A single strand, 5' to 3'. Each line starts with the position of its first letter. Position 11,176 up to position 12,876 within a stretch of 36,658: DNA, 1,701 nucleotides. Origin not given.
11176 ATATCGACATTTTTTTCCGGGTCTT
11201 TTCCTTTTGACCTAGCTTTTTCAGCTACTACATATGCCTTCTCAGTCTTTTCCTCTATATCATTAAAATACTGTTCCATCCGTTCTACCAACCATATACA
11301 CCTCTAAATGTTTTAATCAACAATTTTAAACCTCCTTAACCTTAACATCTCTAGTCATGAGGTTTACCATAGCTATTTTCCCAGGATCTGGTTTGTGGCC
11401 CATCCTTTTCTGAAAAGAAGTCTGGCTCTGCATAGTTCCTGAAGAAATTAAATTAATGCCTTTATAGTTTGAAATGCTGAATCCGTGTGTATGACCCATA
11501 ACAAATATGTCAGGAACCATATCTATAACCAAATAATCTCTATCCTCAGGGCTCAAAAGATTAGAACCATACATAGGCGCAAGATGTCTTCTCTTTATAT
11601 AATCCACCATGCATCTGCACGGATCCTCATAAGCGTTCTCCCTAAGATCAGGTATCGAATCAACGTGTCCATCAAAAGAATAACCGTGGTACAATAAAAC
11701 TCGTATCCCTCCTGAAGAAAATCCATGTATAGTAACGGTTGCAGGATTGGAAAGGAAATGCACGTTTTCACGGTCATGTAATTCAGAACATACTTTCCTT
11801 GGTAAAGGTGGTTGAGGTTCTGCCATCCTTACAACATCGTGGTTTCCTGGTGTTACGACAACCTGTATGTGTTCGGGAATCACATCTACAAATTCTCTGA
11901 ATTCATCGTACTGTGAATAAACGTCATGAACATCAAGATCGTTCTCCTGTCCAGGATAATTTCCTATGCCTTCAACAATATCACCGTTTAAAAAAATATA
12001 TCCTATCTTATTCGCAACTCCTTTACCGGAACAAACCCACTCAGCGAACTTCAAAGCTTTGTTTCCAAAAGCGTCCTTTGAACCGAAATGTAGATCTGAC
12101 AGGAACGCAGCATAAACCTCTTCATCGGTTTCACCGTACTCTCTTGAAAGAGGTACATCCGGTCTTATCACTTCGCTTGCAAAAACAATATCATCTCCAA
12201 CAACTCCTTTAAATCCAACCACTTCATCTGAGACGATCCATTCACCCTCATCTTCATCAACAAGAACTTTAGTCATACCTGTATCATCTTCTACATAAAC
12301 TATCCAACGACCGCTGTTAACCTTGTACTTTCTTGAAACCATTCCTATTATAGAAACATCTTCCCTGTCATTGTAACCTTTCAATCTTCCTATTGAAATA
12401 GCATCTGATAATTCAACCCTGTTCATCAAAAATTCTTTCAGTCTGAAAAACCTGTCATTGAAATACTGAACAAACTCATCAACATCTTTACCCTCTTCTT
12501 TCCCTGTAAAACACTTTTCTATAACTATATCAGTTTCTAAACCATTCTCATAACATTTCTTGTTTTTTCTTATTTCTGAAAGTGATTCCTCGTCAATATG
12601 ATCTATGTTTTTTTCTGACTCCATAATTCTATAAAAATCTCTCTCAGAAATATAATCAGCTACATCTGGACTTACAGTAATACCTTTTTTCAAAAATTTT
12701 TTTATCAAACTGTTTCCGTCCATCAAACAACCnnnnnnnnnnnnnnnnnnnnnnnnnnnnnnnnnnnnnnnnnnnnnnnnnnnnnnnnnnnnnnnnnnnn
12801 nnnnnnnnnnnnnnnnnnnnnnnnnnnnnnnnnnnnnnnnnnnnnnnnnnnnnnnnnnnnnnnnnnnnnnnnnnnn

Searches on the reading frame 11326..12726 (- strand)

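Call 29: search_protein_families(library=pfam, proteins=[window:11326-12726:-], max_evalue=0.001)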
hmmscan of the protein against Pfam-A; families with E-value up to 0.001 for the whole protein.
window:11326-12726:- (466 aa): 3 families
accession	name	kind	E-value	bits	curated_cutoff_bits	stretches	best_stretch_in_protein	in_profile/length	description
PF04042.21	DNA_pol_E_B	-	5.7e-12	46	29.1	1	265-413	58-204/210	DNA polymerase alpha/epsilon subunit B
PF00149.33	Metallophos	-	3.7e-09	37.7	21.5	1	207-415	4-190/191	Calcineurin-like phosphoesterase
PF12850.12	Metallophos_2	-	0.0002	21.8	27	0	280-435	49-138/154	Calcineurin-like phosphoesterase superfamily domain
